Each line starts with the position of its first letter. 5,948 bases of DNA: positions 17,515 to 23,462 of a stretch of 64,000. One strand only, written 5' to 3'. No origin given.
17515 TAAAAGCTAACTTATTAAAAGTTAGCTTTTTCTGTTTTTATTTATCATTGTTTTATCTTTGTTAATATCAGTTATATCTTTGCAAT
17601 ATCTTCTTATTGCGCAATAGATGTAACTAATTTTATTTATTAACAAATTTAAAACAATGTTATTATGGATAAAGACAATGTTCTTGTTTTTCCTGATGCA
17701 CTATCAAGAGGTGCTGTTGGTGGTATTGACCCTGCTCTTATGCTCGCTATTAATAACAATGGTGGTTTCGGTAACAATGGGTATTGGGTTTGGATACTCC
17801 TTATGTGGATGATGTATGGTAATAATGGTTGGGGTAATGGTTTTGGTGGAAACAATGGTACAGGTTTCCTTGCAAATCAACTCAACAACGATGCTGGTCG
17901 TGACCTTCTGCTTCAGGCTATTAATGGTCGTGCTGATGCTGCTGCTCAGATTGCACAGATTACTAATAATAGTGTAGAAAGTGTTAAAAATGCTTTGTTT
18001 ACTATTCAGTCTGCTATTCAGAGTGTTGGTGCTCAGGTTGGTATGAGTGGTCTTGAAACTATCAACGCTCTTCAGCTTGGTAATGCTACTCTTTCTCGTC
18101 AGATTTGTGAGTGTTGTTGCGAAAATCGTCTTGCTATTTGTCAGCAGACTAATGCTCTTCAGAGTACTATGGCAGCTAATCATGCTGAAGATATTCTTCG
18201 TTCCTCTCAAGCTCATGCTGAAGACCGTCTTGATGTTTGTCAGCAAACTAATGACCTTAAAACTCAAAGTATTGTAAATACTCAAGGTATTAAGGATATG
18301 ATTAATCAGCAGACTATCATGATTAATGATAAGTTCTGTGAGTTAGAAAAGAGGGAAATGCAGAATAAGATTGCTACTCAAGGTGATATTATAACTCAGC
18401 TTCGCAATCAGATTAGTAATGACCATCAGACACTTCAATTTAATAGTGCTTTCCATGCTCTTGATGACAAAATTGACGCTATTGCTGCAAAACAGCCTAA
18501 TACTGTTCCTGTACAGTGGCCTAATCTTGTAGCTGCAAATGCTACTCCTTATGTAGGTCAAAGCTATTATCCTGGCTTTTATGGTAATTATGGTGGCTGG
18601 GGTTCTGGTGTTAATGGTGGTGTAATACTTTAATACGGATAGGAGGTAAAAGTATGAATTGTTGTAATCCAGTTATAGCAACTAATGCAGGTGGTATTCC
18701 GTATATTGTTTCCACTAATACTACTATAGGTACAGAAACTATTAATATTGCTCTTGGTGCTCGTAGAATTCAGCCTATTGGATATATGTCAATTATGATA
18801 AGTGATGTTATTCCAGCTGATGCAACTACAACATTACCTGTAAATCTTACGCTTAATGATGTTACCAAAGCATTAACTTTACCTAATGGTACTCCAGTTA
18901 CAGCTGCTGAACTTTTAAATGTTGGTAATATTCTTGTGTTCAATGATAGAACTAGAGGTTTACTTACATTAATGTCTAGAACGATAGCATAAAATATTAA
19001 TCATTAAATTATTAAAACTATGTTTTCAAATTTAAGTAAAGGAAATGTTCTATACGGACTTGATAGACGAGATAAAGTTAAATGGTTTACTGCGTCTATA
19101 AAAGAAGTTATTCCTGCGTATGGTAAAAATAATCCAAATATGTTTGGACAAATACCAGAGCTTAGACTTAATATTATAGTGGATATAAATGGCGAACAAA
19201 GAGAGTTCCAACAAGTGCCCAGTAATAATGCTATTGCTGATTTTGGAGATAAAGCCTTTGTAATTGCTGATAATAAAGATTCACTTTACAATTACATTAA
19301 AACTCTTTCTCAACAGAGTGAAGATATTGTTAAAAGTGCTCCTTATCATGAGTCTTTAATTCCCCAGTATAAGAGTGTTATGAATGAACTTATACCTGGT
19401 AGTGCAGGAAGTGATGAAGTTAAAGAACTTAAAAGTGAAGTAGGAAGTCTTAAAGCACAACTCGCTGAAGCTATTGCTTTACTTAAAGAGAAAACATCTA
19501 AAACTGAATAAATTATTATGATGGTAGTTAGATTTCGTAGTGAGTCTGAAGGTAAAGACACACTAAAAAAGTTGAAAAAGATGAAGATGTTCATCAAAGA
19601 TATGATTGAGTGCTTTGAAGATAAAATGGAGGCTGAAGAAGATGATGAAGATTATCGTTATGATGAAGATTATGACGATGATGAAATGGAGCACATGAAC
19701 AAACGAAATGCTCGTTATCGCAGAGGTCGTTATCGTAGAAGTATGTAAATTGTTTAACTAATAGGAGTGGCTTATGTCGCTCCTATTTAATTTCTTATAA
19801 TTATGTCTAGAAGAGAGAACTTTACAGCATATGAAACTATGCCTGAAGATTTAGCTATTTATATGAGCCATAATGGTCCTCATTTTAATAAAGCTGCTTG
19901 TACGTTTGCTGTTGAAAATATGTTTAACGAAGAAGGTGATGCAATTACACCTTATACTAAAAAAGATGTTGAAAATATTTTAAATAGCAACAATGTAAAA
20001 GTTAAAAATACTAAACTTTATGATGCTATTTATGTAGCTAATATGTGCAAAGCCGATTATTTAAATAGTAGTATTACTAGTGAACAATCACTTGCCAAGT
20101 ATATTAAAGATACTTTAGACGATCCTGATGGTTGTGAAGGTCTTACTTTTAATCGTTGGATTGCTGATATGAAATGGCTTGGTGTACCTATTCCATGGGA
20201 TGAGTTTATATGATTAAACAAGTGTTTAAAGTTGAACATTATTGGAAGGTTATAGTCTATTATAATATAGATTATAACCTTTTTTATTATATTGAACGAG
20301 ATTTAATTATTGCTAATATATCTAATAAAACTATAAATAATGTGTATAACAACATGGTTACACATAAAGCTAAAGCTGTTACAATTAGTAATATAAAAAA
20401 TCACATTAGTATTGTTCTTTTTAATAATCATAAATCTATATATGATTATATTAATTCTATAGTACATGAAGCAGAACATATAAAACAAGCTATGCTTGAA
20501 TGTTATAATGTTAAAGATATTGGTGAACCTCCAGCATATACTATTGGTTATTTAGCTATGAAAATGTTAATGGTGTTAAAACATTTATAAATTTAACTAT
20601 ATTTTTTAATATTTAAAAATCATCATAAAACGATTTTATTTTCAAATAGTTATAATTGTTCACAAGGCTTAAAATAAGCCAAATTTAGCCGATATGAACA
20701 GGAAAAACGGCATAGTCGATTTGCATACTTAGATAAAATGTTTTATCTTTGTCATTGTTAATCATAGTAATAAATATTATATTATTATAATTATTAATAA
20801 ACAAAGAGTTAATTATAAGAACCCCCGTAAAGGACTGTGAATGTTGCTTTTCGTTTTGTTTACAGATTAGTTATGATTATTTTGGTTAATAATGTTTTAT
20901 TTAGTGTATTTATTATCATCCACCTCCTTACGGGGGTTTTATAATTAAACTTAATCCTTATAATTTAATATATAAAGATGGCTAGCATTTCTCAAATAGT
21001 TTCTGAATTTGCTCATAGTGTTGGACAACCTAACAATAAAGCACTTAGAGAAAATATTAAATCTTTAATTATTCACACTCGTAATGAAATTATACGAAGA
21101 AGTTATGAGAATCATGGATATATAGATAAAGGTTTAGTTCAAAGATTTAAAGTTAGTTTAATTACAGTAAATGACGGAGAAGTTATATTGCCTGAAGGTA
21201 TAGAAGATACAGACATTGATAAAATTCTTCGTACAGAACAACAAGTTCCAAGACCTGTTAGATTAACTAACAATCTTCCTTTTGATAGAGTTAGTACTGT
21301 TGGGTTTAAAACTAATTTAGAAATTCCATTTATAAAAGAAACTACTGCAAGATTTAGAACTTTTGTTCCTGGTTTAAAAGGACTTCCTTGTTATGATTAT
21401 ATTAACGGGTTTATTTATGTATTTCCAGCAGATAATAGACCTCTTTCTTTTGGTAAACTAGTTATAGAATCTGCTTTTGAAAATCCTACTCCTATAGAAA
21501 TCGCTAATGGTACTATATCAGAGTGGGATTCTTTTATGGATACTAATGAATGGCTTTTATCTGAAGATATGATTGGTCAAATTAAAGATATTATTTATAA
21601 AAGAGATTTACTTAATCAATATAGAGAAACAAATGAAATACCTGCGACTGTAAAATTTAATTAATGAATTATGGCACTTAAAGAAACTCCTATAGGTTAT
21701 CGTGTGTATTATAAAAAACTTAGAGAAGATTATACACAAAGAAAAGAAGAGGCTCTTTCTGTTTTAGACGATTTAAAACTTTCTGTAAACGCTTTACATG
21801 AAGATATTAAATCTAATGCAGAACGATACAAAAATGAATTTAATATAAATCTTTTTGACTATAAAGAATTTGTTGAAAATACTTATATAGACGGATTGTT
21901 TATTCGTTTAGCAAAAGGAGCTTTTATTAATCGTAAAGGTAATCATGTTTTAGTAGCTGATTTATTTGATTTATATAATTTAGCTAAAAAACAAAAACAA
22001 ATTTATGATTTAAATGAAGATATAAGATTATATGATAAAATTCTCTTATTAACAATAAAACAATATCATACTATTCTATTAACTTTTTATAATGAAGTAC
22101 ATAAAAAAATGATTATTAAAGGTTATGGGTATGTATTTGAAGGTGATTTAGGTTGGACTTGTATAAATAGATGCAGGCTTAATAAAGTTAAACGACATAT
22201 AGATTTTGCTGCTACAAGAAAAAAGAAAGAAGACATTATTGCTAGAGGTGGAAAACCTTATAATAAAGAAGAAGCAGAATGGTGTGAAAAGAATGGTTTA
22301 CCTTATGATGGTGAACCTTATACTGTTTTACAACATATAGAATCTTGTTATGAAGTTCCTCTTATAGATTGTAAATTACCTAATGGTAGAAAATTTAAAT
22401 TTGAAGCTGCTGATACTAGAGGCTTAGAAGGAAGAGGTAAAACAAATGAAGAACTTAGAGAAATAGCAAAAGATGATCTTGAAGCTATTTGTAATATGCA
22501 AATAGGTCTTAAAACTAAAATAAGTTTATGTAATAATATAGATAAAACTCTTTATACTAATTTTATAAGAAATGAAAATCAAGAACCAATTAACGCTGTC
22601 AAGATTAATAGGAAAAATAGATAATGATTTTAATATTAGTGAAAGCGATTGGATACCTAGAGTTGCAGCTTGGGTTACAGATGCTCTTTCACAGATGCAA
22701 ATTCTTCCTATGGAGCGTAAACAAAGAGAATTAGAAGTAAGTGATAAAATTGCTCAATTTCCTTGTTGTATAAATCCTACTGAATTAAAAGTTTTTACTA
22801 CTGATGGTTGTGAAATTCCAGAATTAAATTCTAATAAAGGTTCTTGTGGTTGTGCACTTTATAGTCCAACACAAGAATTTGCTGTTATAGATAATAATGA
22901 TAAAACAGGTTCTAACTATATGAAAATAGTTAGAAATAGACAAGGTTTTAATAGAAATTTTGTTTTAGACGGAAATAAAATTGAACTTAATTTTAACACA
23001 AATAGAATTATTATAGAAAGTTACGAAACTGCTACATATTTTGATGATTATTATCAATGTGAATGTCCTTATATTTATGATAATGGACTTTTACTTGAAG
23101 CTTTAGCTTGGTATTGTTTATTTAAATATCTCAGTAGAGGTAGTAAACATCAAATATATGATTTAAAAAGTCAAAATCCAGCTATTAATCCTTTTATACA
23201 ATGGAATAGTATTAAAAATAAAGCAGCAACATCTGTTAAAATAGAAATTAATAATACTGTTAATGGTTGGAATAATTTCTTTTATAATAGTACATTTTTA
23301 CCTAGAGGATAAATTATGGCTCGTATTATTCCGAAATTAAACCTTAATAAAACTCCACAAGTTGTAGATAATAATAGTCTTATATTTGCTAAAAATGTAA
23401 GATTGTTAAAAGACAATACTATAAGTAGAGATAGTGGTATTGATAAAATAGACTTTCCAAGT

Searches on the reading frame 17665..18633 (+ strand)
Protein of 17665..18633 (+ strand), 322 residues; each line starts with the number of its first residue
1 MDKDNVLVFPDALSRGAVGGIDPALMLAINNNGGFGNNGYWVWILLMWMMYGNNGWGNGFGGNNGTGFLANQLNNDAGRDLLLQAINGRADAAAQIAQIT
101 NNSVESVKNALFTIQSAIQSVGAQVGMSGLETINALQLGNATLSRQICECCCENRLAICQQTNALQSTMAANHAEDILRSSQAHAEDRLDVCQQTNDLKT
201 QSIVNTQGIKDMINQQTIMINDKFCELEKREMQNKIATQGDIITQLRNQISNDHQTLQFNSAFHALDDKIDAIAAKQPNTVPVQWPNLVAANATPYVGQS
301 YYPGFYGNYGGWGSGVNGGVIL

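Call 10: search_protein_families(library=phrogs, proteins=[window:17665-18633:+], max_evalue=0.001)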
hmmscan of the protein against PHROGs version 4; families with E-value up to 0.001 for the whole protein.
window:17665-18633:+ (322 aa): 1 family
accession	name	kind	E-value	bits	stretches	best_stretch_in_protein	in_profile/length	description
phrog_16490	-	unknown function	6.6e-31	109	1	20-315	9-280/286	-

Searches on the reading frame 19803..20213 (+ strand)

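Call 99: search_protein_families(library=pfam, proteins=[window:19803-20213:+], max_evalue=0.1)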
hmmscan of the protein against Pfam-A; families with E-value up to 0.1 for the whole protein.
window:19803-20213:+ (136 aa): 1 family
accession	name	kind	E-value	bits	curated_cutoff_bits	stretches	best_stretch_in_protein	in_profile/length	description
PF25223.1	DUF7841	-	2.9e-30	105.3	25.2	1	14-135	5-113/114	Domain of unknown function (DUF7841)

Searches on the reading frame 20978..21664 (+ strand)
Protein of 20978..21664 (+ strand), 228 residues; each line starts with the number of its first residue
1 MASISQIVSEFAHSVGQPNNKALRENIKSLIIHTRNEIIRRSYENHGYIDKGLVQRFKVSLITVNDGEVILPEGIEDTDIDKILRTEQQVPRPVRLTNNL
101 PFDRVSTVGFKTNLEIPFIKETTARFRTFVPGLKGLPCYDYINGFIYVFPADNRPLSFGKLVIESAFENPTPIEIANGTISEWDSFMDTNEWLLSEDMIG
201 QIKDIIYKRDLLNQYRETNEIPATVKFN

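Call 10: search_protein_families(library=phrogs, proteins=[window:20978-21664:+], max_evalue=0.001)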
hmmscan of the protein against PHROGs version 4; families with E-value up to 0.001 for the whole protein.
window:20978-21664:+ (228 aa): 0 families

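Call 99: search_protein_families(library=pfam, proteins=[window:20978-21664:+], max_evalue=0.1)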
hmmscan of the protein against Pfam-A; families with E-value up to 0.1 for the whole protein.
window:20978-21664:+ (228 aa): 1 family
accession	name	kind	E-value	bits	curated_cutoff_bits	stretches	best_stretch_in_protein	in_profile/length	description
PF25702.1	CrAss_Ring_2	-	1.4e-52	178.9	27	1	6-223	1-205/210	Phage tail ring protein 2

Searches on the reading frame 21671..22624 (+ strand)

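Call 10: search_protein_families(library=phrogs, proteins=[window:21671-22624:+], max_evalue=0.001)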
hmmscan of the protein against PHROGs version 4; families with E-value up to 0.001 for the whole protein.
window:21671-22624:+ (317 aa): 0 families

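Call 99: search_protein_families(library=pfam, proteins=[window:21671-22624:+], max_evalue=0.1)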
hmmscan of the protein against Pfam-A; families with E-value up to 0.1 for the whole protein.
window:21671-22624:+ (317 aa): 1 family
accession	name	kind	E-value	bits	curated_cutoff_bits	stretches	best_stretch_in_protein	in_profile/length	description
PF04077.17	DsrH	-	0.017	15.7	24.4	0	24-71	34-82/88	DsrH like protein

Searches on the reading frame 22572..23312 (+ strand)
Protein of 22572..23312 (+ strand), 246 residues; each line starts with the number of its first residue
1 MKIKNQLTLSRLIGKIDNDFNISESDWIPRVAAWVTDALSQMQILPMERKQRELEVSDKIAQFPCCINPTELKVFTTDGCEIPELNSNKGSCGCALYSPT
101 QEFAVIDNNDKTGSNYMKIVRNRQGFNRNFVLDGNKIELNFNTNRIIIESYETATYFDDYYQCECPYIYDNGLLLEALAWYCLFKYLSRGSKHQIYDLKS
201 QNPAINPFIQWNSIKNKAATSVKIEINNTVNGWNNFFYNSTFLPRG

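Call 10: search_protein_families(library=phrogs, proteins=[window:22572-23312:+], max_evalue=0.001)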
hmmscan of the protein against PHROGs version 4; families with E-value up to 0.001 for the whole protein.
window:22572-23312:+ (246 aa): 0 families

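Call 99: search_protein_families(library=pfam, proteins=[window:22572-23312:+], max_evalue=0.1)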
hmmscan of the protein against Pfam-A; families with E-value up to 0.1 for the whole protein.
window:22572-23312:+ (246 aa): 2 families
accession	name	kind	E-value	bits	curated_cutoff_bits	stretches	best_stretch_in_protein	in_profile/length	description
PF20585.4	Pectate_lyase_5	-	0.0055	17.3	24.3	1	106-238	28-126/126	Putative pectate lyase-like adhesive domain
PF21549.2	PRDM2_PR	-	0.07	13.3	27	0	91-161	45-116/123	PR domain zinc finger protein 2, PR domain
